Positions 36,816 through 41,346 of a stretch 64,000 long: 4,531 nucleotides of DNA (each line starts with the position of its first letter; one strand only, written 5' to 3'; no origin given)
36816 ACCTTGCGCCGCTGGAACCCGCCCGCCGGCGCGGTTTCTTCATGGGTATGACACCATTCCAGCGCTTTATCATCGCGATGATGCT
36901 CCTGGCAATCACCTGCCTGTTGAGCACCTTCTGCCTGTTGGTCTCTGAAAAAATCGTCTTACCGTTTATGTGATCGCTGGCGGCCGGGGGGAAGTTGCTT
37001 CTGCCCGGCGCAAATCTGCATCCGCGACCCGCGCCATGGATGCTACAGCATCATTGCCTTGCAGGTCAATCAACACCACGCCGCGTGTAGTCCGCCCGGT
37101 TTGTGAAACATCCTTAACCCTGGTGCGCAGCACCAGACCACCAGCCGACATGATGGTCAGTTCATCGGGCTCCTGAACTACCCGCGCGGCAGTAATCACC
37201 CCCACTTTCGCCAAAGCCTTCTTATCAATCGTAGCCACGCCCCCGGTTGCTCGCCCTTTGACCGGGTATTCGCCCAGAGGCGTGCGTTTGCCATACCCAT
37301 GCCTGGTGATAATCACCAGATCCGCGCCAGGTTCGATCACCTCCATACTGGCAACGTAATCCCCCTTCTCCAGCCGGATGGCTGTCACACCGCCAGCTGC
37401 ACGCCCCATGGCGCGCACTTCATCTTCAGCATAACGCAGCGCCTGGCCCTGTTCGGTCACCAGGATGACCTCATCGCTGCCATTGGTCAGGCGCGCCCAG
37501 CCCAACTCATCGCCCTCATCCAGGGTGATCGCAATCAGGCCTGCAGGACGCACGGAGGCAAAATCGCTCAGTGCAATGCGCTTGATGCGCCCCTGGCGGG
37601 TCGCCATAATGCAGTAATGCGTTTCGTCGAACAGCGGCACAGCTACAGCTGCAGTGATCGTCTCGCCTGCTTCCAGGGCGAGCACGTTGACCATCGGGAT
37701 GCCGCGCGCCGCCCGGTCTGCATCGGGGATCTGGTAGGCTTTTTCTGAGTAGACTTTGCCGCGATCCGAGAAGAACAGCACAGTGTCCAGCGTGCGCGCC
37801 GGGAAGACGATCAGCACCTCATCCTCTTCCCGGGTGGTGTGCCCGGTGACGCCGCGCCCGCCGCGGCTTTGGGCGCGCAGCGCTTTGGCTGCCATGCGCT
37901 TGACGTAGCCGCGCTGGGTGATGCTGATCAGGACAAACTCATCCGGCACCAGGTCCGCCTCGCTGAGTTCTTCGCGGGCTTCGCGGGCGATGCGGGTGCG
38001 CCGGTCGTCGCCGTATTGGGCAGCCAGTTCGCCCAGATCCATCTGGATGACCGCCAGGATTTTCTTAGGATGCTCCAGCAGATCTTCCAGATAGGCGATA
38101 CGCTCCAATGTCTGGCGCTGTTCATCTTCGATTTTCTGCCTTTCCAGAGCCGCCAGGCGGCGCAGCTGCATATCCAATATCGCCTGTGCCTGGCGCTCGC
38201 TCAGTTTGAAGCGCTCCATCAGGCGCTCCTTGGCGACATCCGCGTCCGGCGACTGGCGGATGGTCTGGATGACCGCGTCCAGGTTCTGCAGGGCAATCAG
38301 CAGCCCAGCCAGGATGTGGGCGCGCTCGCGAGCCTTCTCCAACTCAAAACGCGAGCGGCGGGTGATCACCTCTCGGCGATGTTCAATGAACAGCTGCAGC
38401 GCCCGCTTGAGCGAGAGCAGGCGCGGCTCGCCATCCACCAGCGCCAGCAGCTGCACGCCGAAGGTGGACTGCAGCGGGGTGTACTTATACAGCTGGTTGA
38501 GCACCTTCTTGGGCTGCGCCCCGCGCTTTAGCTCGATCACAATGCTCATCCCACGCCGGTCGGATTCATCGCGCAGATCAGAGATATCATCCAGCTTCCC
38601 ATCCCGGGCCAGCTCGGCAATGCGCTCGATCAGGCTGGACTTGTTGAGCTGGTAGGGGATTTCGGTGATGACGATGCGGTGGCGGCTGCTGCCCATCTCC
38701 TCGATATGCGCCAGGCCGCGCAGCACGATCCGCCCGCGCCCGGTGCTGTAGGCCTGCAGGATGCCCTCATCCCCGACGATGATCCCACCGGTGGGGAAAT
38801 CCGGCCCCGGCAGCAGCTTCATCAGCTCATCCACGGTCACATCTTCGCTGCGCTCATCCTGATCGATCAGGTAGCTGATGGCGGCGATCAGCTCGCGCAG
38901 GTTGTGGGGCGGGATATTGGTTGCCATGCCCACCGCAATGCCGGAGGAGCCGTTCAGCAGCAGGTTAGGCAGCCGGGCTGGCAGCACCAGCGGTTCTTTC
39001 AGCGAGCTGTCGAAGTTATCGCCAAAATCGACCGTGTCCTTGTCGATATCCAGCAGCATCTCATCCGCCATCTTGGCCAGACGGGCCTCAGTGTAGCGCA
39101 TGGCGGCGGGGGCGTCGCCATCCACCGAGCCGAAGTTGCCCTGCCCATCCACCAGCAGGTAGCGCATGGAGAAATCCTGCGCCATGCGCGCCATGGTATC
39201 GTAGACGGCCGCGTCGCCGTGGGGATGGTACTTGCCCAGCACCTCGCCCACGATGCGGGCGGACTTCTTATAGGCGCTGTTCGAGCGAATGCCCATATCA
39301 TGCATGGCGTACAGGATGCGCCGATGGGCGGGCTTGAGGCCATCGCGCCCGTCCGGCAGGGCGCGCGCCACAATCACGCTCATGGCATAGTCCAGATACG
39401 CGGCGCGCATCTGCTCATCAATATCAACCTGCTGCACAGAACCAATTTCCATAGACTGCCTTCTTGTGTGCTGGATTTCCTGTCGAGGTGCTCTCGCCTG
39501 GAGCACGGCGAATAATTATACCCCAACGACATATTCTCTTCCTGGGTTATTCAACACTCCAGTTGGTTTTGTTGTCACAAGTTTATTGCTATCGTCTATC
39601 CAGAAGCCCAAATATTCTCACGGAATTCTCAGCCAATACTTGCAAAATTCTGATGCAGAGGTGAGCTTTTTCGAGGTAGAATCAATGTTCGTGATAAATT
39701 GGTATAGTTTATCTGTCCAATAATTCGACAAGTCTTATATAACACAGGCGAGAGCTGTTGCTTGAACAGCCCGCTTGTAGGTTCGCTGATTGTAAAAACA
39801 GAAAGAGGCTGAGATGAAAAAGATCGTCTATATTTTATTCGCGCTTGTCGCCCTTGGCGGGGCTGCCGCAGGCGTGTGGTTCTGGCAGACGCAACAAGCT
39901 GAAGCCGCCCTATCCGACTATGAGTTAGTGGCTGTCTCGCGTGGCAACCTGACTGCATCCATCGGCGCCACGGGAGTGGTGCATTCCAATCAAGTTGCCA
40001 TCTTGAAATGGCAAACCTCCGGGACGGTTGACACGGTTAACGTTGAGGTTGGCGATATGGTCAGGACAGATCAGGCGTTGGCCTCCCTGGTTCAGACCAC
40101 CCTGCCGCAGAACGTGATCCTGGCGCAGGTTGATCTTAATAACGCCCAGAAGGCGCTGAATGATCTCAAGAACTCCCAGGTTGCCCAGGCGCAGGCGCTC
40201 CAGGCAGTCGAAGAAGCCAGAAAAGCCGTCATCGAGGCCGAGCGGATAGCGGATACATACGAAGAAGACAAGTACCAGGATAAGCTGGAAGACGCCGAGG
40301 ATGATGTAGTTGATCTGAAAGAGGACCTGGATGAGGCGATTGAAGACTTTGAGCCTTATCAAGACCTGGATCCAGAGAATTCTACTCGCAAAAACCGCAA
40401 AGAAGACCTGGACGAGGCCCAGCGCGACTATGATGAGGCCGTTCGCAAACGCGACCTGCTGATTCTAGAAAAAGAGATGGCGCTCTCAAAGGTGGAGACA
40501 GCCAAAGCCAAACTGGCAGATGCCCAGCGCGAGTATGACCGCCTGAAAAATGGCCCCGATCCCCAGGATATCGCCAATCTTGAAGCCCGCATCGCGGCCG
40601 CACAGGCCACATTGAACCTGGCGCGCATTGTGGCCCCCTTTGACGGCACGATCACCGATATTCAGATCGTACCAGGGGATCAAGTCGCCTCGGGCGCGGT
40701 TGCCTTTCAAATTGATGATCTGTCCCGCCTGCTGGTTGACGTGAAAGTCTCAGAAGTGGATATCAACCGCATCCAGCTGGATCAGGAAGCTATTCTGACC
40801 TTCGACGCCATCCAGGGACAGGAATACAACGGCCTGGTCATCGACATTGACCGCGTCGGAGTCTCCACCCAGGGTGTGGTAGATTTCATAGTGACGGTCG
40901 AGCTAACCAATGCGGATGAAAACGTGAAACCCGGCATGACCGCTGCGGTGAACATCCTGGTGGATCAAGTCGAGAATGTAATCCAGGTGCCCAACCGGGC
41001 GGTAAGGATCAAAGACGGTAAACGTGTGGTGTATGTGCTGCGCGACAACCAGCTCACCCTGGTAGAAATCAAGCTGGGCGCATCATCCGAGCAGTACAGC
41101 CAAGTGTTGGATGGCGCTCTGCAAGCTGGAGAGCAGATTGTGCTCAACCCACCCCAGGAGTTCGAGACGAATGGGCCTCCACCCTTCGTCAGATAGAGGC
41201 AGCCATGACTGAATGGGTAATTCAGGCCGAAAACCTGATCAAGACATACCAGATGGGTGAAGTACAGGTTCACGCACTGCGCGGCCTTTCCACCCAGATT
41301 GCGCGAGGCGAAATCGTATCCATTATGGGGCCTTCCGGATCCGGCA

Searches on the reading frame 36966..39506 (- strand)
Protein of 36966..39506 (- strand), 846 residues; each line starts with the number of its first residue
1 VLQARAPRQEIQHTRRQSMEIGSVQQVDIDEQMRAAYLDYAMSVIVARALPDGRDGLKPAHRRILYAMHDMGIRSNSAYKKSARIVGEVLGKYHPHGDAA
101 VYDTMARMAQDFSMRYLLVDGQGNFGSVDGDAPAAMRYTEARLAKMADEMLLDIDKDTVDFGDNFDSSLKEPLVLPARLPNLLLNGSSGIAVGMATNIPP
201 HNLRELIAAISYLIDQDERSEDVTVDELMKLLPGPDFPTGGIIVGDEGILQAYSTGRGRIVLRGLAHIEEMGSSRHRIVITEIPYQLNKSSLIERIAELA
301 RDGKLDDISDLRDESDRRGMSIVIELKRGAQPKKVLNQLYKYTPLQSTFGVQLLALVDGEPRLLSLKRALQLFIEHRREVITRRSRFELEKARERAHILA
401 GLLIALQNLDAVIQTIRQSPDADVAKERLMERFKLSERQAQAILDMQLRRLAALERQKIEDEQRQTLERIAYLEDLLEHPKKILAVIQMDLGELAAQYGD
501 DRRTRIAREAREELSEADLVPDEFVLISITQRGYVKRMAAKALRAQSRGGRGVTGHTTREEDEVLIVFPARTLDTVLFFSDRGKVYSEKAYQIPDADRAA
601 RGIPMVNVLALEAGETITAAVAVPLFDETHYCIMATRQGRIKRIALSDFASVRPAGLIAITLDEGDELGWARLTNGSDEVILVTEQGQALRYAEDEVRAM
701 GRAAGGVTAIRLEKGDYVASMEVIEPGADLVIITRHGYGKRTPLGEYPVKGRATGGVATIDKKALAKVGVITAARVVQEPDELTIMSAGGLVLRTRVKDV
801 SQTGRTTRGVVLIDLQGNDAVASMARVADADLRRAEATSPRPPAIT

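Call 39: search_protein_families(library=ncbifam, max_evalue=1e-10, proteins=[window:36966-39506:-])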
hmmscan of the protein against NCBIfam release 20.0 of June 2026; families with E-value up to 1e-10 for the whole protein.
window:36966-39506:- (846 aa): 10 families
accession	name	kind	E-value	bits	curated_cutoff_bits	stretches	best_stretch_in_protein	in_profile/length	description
NF004043.1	PRK05560.1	equivalog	0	1154.5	902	1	24-826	2-797/798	DNA gyrase subunit A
TIGR01063.1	gyrA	equivalog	0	1118.7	877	1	25-828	2-799/800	DNA topoisomerase (ATP-hydrolyzing) subunit A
NF038098.1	GyrA_w_intein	exception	9.2e-279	928.1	1850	2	139-830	538-1229/1232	intein-containing DNA gyrase subunit A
NF004044.1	PRK05561.1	subfamily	7.5e-253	841.5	654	1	29-725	2-686/738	DNA topoisomerase (ATP-hydrolyzing)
TIGR01061.1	parC_Gpos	equivalog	8.1e-207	689.1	813.25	1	25-759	2-729/737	DNA topoisomerase IV subunit A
NF010586.0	PRK13979.1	equivalog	8.6e-203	675.9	1475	1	25-675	14-666/957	DNA topoisomerase IV subunit A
TIGR01062.1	parC_Gneg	equivalog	8.9e-176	586.1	628.9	1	25-713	2-671/735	DNA topoisomerase IV subunit A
NF007209.0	PRK09631.1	equivalog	4.9e-73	246.8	644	1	28-516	3-465/635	DNA topoisomerase IV subunit A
NF009397.0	PRK12758.1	equivalog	4.1e-67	226.9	780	1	11-502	5-470/870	DNA gyrase/topoisomerase IV subunit A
NF007208.0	PRK09630.1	equivalog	4.2e-49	167.7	598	1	28-459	3-408/479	DNA topoisomerase IV subunit A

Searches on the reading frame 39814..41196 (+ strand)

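Call 39: search_protein_families(library=ncbifam, max_evalue=1e-10, proteins=[window:39814-41196:+])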
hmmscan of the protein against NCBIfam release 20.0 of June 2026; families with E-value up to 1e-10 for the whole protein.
window:39814-41196:+ (460 aa): 7 families
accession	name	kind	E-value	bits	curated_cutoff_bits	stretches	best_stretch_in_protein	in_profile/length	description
TIGR01730.1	RND_mfp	subfamily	7.5e-42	143.4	94.9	1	224-449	87-312/322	efflux RND transporter periplasmic adaptor subunit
TIGR00999.1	8a0102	subfamily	7.1e-29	100.8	319.3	1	192-444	29-264/271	CzcB/NccB family metal efflux transporter periplasmic adaptor subunit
NF008606.0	PRK11578.1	equivalog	1.5e-25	90.1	342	1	203-445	114-363/371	macrolide transporter subunit MacA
TIGR00998.1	8a0101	subfamily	1.6e-18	66.8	390.8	1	56-352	38-288/334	EmrA/EmrK family multidrug efflux transporter periplasmic adaptor subunit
TIGR03794.1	NHLM_micro_HlyD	equivalog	4.4e-15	55.5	156.2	1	48-301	44-285/421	NHLP bacteriocin system secretion protein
NF045680.1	DiMtlExpIhpB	equivalog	5.8e-15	55.1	450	1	256-441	125-305/326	divalent metal ion exporter adaptor subunit IhpB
NF002939.0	PRK03598.1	equivalog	7.2e-15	55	393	0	145-342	71-277/332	secretion protein HlyD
